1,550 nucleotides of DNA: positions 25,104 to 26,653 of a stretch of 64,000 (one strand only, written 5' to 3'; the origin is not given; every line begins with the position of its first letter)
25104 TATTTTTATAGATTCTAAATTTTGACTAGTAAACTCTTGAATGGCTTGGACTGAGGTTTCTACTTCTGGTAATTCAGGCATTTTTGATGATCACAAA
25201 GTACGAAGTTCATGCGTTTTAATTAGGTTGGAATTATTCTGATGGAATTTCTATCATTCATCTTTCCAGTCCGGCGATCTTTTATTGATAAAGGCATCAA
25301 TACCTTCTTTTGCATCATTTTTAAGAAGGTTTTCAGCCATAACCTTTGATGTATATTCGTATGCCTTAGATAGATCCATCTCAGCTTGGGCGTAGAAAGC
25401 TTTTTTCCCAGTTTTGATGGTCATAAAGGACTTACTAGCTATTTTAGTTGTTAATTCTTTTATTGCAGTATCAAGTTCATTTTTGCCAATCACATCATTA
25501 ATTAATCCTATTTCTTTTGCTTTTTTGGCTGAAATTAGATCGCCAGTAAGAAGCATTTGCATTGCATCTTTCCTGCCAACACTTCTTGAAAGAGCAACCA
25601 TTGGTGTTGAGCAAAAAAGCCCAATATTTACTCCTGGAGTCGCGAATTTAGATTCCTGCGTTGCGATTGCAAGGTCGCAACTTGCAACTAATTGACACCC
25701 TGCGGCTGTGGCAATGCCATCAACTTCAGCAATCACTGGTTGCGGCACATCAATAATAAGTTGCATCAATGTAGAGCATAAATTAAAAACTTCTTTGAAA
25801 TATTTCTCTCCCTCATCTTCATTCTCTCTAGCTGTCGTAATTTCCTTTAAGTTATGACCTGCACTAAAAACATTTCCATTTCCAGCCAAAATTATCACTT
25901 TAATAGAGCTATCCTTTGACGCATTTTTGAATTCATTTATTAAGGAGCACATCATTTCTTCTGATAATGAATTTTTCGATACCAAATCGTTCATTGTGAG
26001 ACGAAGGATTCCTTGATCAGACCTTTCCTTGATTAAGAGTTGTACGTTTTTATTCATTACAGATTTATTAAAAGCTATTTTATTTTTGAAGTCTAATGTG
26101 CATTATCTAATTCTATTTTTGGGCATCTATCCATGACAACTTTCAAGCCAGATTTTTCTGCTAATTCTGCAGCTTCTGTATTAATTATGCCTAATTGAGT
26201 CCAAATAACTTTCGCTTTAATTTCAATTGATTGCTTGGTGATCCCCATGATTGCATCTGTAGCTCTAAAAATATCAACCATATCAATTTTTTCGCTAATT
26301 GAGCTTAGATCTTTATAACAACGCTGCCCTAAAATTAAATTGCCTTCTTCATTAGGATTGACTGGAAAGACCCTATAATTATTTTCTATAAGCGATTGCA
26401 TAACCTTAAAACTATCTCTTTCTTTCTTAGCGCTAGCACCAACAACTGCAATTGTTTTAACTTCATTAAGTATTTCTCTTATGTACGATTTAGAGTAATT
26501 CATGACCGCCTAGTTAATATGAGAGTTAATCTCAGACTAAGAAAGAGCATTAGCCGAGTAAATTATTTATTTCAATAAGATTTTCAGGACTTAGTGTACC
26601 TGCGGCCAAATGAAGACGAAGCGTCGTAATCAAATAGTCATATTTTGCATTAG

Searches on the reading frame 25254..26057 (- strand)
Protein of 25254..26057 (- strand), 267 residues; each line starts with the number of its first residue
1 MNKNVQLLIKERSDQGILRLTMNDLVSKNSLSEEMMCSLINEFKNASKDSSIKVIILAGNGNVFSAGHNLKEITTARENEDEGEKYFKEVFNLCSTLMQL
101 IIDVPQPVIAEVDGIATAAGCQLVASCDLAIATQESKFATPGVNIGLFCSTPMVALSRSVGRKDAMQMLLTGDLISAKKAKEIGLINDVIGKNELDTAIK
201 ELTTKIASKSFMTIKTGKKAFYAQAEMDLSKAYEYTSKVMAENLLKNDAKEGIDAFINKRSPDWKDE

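Call 22: search_protein_families(library=pfam, proteins=[window:25254-26057:-], max_evalue=0.001)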
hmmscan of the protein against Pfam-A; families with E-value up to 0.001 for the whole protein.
window:25254-26057:- (267 aa): 2 families
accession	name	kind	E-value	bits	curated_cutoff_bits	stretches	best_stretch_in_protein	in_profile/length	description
PF00378.25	ECH_1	-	8.9e-55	186.2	27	1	14-266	3-250/251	Enoyl-CoA hydratase/isomerase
PF16113.10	ECH_2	-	5.3e-30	105.5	27.2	1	19-204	3-186/335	Enoyl-CoA hydratase/isomerase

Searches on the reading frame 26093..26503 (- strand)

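Call 22: search_protein_families(library=pfam, proteins=[window:26093-26503:-], max_evalue=0.001)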
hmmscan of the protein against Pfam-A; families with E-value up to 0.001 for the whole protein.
window:26093-26503:- (136 aa): 2 families
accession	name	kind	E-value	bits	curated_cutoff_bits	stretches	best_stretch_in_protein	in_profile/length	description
PF13380.12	CoA_binding_2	-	4.7e-37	127.4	22.8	1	16-132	1-115/116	CoA binding domain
PF02629.25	CoA_binding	-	1.1e-05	26.5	22.3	1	16-78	4-69/97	CoA binding domain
